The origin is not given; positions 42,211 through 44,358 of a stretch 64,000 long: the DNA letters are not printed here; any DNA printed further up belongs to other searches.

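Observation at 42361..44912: Three-domain cNMP-binding / P-loop / patatin phospholipase fused in one protein and translationally coupled to a secreted DUF3108-like gene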

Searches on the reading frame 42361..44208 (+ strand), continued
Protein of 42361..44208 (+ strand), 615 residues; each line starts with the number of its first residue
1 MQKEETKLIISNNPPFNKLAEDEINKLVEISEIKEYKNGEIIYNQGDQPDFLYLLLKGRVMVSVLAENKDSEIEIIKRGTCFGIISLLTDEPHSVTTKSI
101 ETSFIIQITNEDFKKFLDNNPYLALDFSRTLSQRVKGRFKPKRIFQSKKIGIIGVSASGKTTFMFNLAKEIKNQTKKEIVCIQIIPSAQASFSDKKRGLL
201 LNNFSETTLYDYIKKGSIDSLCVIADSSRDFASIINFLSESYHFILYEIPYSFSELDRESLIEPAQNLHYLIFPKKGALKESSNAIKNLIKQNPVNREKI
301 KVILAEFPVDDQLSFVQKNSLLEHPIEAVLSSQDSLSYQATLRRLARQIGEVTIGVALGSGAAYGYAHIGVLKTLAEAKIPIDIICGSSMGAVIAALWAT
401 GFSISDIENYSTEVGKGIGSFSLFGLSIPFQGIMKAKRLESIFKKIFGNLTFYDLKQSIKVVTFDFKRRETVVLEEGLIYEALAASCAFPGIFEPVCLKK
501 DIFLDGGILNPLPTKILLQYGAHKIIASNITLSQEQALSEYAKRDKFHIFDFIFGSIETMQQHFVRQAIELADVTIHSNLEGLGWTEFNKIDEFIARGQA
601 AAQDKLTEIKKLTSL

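Call 47: search_protein_families(library=pfam, proteins=[L073:2383-3876:+, L073:1974-2366:+, L073:1298-1795:+, L073:6029-7219:+, L073:7319-8431:+, L073:8506-9309:+, L070:6083-6862:+, L069:4470-5309:+, L053:4046-4420:+, L081:5524-6267:+], max_evalue=0.01)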
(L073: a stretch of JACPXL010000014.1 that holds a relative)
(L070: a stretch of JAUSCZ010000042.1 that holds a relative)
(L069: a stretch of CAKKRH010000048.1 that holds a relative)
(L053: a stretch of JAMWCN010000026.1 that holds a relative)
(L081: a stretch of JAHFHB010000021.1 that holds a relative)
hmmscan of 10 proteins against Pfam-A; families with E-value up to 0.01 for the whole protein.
L073:2383-3876:+ (497 aa): 3 families
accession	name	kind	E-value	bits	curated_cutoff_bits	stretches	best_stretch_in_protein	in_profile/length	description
PF00370.27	FGGY_N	-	7.5e-73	245.6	28.8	1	8-254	2-245/245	FGGY family of carbohydrate kinases, N-terminal domain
PF02782.22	FGGY_C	-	1.9e-43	149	27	1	264-451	2-196/198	FGGY family of carbohydrate kinases, C-terminal domain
PF13964.12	Kelch_6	-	0.0082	16.6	25.3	0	177-203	18-42/50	Kelch motif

L073:1974-2366:+ (130 aa): 1 family
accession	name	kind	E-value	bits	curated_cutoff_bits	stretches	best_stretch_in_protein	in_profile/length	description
PF07238.19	PilZ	-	3.5e-14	53.4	22.5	1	4-106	1-98/102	PilZ domain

L073:1298-1795:+ (165 aa): 1 family
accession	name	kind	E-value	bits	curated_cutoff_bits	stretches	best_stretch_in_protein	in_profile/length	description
PF04461.18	DUF520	-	8.3e-61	205.3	23.2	1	5-165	1-161/161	Protein of unknown function (DUF520)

L073:6029-7219:+ (396 aa): 4 families
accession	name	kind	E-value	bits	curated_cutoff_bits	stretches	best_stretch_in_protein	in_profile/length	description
PF00108.29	Thiolase_N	-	9.6e-81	271.4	26.4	1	4-265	1-259/260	Thiolase, N-terminal domain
PF02803.24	Thiolase_C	-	6.6e-45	152.1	27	1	274-395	2-123/123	Thiolase, C-terminal domain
PF00109.32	ketoacyl-synt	-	2.2e-07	31.2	20.8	1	78-119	164-205/252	Beta-ketoacyl synthase, N-terminal domain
PF08545.16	ACP_syn_III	-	0.0017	18.6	24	0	84-120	3-39/80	3-Oxoacyl-[acyl-carrier-protein (ACP)] synthase III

L073:7319-8431:+ (370 aa): 4 families
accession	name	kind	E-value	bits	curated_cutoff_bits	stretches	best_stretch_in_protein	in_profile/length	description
PF02737.24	3HCDH_N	-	9.9e-64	215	22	1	5-184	1-180/180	3-hydroxyacyl-CoA dehydrogenase, NAD binding domain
PF00725.27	3HCDH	-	1.5e-34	118.8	22.1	2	275-369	5-97/97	3-hydroxyacyl-CoA dehydrogenase, C-terminal domain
PF03446.21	NAD_binding_2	-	3.6e-05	24.3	21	1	5-120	1-95/161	NAD binding domain of 6-phosphogluconate dehydrogenase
PF01210.29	NAD_Gly3P_dh_N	-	0.00097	19.6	23.1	1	5-108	1-93/158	NAD-dependent glycerol-3-phosphate dehydrogenase N-terminus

L073:8506-9309:+ (267 aa): 2 families
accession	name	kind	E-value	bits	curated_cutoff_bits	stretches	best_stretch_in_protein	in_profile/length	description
PF00378.25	ECH_1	-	4.5e-68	229.7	27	1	17-267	2-251/251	Enoyl-CoA hydratase/isomerase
PF16113.10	ECH_2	-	5.4e-38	131.8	27.2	2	22-196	2-178/335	Enoyl-CoA hydratase/isomerase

L070:6083-6862:+ (259 aa): 1 family
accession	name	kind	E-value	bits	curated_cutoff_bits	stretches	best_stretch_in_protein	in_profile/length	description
PF11249.13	DUF3047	-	8.7e-44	149.8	27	1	39-218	2-197/198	Protein of unknown function (DUF3047)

L069:4470-5309:+ (279 aa): 1 family
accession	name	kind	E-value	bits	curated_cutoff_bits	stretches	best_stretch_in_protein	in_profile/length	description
PF11249.13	DUF3047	-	1.5e-43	149.1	27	1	61-240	2-197/198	Protein of unknown function (DUF3047)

L053:4046-4420:+ (124 aa): 1 family
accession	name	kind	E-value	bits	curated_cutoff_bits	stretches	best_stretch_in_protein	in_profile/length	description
PF00618.25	RasGEF_N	-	0.0083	16.8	28.3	0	43-122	27-84/106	RasGEF N-terminal motif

L081:5524-6267:+ (247 aa): 0 families

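Call 58: find_encoding_contigs(protein=P0001, flank=10000, max_places=1)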
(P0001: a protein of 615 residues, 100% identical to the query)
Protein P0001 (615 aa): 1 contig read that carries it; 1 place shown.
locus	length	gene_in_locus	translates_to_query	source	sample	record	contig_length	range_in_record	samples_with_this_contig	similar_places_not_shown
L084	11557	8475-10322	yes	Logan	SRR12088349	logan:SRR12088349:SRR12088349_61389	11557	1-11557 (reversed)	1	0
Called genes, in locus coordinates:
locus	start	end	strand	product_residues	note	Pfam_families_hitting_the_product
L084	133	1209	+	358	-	PF01370:Epimerase, PF02719:Polysacc_synt_2, PF04321:RmlD_sub_bind, PF16363:GDP_Man_Dehyd, PF07993:NAD_binding_4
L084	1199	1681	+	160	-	PF04608:PgpA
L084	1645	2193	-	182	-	PF10469:AKAP7_NLS (weak), PF02834:LigT_PEase, PF13563:2_5_RNA_ligase2, PF02834:LigT_PEase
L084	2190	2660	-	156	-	PF02464:CinA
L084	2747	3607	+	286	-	-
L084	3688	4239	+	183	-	PF07638:Sigma70_ECF (weak), PF04542:Sigma70_r2, PF08281:Sigma70_r4_2, PF04545:Sigma70_r4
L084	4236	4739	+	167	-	-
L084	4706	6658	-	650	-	PF00580:UvrD-helicase, PF01443:Viral_helicase1 (faint), PF13245:AAA_19, PF13361:UvrD_C, PF13538:UvrD_C_2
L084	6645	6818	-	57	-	-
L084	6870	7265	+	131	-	PF19571:ACT_8 (weak), PF01842:ACT (faint)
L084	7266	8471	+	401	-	PF00232:Glyco_hydro_1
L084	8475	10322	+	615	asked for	PF00027:cNMP_binding, PF01734:Patatin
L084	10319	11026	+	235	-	-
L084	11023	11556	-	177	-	?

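Call 64: find_homologous_proteins(query=L073:3938-5968:+, max_evalue=1e-10)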
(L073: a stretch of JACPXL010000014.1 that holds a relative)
Query L073:3938-5968:+ (676 aa): 896 proteins with E <= 1e-10 among 8000 candidates; the best 120 are listed.
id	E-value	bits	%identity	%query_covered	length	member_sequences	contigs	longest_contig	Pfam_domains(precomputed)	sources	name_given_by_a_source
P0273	0.0e+0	1532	100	100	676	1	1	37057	PF00027.36,PF01734.28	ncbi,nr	ncbi:MAG: patatin-like phospholipase family protein [Candidatus Omnitrophica bacterium]|nr:patatin-l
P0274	0.0e+0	1292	83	100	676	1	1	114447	PF00027.36,PF01734.28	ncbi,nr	ncbi:MAG: patatin-like phospholipase family protein [Candidatus Omnitrophica bacterium]|nr:patatin-l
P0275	1.9e-296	1003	64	100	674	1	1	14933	PF00027.36,PF01734.28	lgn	-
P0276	1.9e-286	970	63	100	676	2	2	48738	PF00027.36,PF01734.28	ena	-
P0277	3.8e-278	942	61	100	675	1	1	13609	PF00027.36,PF01734.28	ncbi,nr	ncbi:MAG: patatin-like phospholipase family protein [Candidatus Omnitrophica bacterium]|nr:patatin-l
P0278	5.6e-278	942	61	100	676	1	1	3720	PF00027.36,PF01734.28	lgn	-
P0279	2.2e-275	933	60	100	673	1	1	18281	PF00027.36,PF01734.28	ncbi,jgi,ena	-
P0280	7.8e-275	931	60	100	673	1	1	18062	PF00027.36,PF01734.28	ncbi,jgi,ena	-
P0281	3.7e-274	929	62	100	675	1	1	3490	PF00027.36,PF01734.28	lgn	-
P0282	4.0e-273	926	60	100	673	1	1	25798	PF00027.36,PF01734.28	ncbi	-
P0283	3.6e-269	913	60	100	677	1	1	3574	PF00027.36,PF01734.28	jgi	jgi:NTE family protein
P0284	7.7e-267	905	58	100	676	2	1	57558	PF00027.36,PF01734.28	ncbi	-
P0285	1.9e-266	904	58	100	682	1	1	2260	PF00027.36,PF01734.28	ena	-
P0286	2.5e-263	893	57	100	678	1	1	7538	PF00027.36,PF01734.28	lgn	-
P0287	3.1e-263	893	58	100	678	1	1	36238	PF00027.36,PF01734.28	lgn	-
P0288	3.3e-262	890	59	100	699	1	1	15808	PF00027.36,PF01734.28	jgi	jgi:predicted acylesterase/phospholipase RssA/CRP-like cAMP-binding protein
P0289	3.1e-261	887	58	100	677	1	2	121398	PF00027.36,PF01734.28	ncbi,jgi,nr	ncbi:MAG TPA: patatin-like phospholipase family protein [Verrucomicrobiae bacterium]|jgi:NTE family 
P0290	3.6e-260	883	57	100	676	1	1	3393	PF00027.36,PF01734.28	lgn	-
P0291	4.3e-260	883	57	100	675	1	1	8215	PF00027.36,PF01734.28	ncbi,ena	-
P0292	9.1e-256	868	57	100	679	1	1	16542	PF00027.36,PF01734.28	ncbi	-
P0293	1.8e-255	867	56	100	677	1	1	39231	PF00027.36,PF01734.28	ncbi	-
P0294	2.1e-254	864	58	100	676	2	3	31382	PF00027.36,PF01734.28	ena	-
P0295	2.9e-254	863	56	100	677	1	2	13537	PF00027.36,PF01734.28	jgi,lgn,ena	-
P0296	1.5e-253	861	57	100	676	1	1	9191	PF00027.36,PF01734.28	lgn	-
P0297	1.8e-253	861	56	100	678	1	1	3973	PF00027.36,PF01734.28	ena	-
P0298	4.4e-253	860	58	100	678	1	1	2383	PF00027.36,PF01734.28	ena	-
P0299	1.5e-252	858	55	100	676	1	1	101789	PF00027.36,PF01734.28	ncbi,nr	ncbi:MAG: patatin-like phospholipase family protein [Candidatus Omnitrophota bacterium]|nr:patatin-l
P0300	3.8e-252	856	58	100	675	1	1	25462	PF00027.36,PF01734.28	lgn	-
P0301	1.3e-250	851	56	100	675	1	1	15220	PF00027.36,PF01734.28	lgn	-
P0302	5.7e-250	849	56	100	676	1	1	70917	PF00027.36,PF01734.28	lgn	-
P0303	3.0e-249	847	57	100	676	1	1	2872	PF00027.36,PF01734.28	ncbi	-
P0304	9.5e-248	842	56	100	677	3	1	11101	PF00027.36,PF01734.28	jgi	-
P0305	1.8e-247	841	56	100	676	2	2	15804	PF00027.36,PF01734.28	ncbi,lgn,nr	ncbi:MAG: patatin-like phospholipase family protein [Candidatus Omnitrophica bacterium]|nr:patatin-l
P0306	3.8e-246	837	54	100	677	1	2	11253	PF00027.36,PF01734.28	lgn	-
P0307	7.2e-245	832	54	100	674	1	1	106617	PF00027.36,PF01734.28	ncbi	-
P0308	6.7e-244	829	55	100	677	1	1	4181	PF00027.36,PF01734.28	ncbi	-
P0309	7.2e-244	829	55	100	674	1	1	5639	PF00027.36,PF01734.28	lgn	-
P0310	9.0e-244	829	55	100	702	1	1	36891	PF00027.36,PF01734.28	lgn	-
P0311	1.1e-242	825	56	100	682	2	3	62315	PF00027.36,PF01734.28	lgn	-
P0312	1.5e-242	825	55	100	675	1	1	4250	PF00027.36,PF01734.28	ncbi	-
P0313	1.7e-241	821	55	100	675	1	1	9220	PF00027.36,PF01734.28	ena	-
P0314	1.8e-241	821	56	100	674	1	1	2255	PF00027.36,PF01734.28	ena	-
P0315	2.5e-241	821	56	100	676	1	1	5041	PF00027.36,PF01734.28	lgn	-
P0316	4.3e-241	820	56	100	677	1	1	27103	PF00027.36,PF01734.28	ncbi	-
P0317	4.9e-241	820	55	100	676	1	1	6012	PF00027.36,PF01734.28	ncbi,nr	ncbi:MAG: patatin-like phospholipase family protein [Candidatus Omnitrophica bacterium]|nr:patatin-l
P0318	7.8e-241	819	54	100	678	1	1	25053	PF00027.36,PF01734.28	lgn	-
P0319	5.8e-240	816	54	100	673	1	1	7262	PF00027.36,PF01734.28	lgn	-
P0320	8.9e-240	816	55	100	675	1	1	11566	PF00027.36,PF01734.28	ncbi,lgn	-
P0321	1.1e-239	815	53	100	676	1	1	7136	PF00027.36,PF01734.28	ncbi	-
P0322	1.9e-239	815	54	100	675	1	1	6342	PF00027.36,PF01734.28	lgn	-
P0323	2.8e-239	814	53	100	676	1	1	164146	PF00027.36,PF01734.28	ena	-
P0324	4.0e-239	813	55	100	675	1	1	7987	PF00027.36,PF01734.28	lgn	-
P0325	1.4e-238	812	54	100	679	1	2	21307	PF00027.36,PF01734.28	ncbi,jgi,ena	-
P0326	1.2e-237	809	54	100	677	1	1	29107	PF00027.36,PF01734.28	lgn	-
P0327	1.3e-237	808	54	100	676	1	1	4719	PF00027.36,PF01734.28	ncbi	-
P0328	2.6e-237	807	54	100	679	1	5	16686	PF00027.36,PF01734.28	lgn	-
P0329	4.5e-237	807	54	100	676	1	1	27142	PF00027.36,PF01734.28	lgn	-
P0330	9.5e-237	806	54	100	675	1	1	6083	PF00027.36,PF01734.28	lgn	-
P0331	2.2e-236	804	53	100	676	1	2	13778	PF00027.36,PF01734.28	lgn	-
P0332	2.3e-236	804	54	100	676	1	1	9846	PF00027.36,PF01734.28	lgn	-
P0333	3.8e-236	804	55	100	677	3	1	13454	PF00027.36,PF01734.28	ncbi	-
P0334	7.0e-236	803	54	100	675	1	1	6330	PF00027.36,PF01734.28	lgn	-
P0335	1.6e-235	802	53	100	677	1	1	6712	PF00027.36,PF01734.28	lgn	-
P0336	7.9e-235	799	53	100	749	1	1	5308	PF00027.36,PF01734.28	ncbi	-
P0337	2.9e-233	794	54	100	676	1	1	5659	PF00027.36,PF01734.28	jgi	jgi:NTE family protein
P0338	4.2e-233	794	54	100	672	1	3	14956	PF00027.36,PF01734.28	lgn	-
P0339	5.9e-233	793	53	100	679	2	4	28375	PF00027.36,PF01734.28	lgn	-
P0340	6.9e-233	793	53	100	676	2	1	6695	PF00027.36,PF01734.28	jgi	jgi:NTE family protein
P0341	1.7e-232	792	52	100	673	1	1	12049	PF00027.36,PF01734.28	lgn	-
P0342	4.8e-232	790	53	100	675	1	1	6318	PF00027.36,PF01734.28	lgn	-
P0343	5.7e-232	790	54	100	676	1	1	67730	PF00027.36,PF01734.28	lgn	-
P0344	6.1e-232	790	54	100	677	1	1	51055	PF00027.36,PF01734.28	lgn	-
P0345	1.2e-231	789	54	100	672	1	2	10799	PF00027.36,PF01734.28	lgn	-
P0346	1.3e-231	789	51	100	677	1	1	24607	PF00027.36,PF01734.28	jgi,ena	-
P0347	4.2e-231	787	52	100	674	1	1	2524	PF00027.36,PF01734.28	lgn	-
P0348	1.3e-230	785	53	100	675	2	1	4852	PF00027.36,PF01734.28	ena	-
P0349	1.4e-230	785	52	100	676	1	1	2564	PF00027.36,PF01734.28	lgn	-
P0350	4.9e-230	783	52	100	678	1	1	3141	PF00027.36,PF01734.28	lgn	-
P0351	1.8e-229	782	52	100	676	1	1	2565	PF00027.36,PF01734.28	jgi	jgi:NTE family protein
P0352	5.5e-229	780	53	100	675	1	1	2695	PF00027.36,PF01734.28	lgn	-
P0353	8.0e-229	779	53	100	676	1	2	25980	PF00027.36,PF01734.28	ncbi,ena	-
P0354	8.1e-229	779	53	100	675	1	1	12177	PF00027.36,PF01734.28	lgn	-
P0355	1.2e-228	779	52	100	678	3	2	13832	PF00027.36,PF01734.28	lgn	-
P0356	1.8e-228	778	52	100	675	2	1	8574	PF00027.36,PF01734.28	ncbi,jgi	ncbi:MAG: patatin-like phospholipase family protein [Candidatus Omnitrophota bacterium]|jgi:NTE fami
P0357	2.6e-228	778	53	100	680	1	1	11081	PF00027.36,PF01734.28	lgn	-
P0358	4.2e-228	777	53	97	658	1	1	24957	PF00027.36,PF01734.28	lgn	-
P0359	7.2e-228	776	53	100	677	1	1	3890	PF00027.36,PF01734.28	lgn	-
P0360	9.9e-228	776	52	100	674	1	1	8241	PF00027.36,PF01734.28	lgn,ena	-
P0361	1.5e-227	775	51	100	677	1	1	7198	PF00027.36,PF01734.28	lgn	-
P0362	2.3e-227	775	51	100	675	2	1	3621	PF00027.36,PF01734.28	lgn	-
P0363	3.6e-227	774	53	100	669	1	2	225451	PF00027.36,PF01734.28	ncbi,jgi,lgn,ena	-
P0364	4.6e-227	774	52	100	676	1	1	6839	PF00027.36,PF01734.28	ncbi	-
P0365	1.1e-225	769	53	100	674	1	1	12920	PF00027.36,PF01734.28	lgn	-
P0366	1.4e-225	769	52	100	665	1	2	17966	PF00027.36,PF01734.28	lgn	-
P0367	2.6e-225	768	52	100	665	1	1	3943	PF00027.36,PF01734.28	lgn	-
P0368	5.0e-225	767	51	100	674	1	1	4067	PF00027.36,PF01734.28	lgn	-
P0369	2.4e-224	765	51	100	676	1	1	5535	PF00027.36,PF01734.28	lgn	-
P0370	4.1e-224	764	52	100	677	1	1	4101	PF00027.36,PF01734.28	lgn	-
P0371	5.1e-224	764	52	100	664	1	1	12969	PF00027.36,PF01734.28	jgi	-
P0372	1.0e-223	763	51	100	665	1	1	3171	PF00027.36,PF01734.28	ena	-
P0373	2.8e-223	761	52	100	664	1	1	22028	PF00027.36,PF01734.28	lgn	-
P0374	6.9e-223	760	52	100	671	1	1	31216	PF00027.36,PF01734.28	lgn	-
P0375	1.0e-222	759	51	100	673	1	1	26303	PF00027.36,PF01734.28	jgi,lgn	jgi:NTE family protein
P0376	1.5e-222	759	52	99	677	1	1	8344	PF00027.36,PF01734.28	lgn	-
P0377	3.5e-222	757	52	100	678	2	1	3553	PF00027.36,PF01734.28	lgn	-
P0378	5.8e-222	757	50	100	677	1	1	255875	PF00027.36,PF01734.28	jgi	jgi:NTE family protein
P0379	9.8e-222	756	51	100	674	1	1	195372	PF00027.36,PF01734.28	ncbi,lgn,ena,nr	ncbi:MAG: cyclic nucleotide-binding domain-containing protein [Candidatus Omnitrophica bacterium]|nr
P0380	2.9e-221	754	51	100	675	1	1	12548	PF00027.36,PF01734.28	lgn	-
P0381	2.1e-220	752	51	100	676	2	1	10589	PF00027.36,PF01734.28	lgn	-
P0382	3.8e-220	751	51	100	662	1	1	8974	PF00027.36,PF01734.28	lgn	-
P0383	4.0e-220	751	51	100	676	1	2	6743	PF00027.36,PF01734.28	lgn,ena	-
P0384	1.6e-219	749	51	100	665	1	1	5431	PF00027.36,PF01734.28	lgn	-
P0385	4.1e-219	747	51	100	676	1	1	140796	PF00027.36,PF01734.28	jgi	-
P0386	4.2e-219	747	51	100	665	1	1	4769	PF00027.36,PF01734.28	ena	-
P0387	4.7e-219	747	51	100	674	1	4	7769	PF00027.36,PF01734.28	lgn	-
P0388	5.8e-219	747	53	94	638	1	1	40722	PF00027.36,PF01734.28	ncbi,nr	ncbi:MAG: patatin-like phospholipase family protein [Candidatus Omnitrophica bacterium]|nr:patatin-l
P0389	3.4e-218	744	51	100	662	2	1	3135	PF00027.36,PF01734.28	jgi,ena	-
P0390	1.1e-217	743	50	100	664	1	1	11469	PF00027.36,PF01734.28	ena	-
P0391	3.1e-217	741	50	100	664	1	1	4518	PF00027.36,PF01734.28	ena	-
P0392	5.4e-217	740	51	100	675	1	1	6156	PF00027.36,PF01734.28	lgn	-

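Call 65: find_encoding_contigs(protein=P0378, flank=7000, max_places=1)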
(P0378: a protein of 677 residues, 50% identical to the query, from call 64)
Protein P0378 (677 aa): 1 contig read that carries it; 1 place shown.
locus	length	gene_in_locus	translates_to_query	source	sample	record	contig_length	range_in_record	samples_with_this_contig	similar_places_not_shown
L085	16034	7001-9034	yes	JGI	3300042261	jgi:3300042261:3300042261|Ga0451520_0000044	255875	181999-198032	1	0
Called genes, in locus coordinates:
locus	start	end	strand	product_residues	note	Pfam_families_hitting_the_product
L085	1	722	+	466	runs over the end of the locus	PF01078:Mg_chelatase (faint), PF05496:RuvB_N, PF00004:AAA, PF07728:AAA_5 (weak), PF13173:AAA_14, PF16193:AAA_assoc_2, PF12002:MgsA_C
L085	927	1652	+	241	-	-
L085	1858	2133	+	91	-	-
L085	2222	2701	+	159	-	PF13302:Acetyltransf_3 (weak), PF00583:Acetyltransf_1, PF13673:Acetyltransf_10, PF13508:Acetyltransf_7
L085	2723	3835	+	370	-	PF05036:SPOR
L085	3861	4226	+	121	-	PF07238:PilZ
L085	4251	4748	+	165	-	PF04461:YajQ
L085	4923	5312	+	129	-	PF07238:PilZ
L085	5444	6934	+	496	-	PF00370:FGGY_N, PF02782:FGGY_C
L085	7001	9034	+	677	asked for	PF00027:cNMP_binding, PF01734:Patatin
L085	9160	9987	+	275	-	-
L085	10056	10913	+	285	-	PF12146:Hydrolase_4, PF00561:Abhydrolase_1, PF12697:Abhydrolase_6, PF00756:Esterase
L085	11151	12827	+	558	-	PF00795:CN_hydrolase, PF02540:NAD_synthase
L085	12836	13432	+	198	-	PF01035:DNA_binding_1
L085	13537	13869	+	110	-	PF02410:RsfS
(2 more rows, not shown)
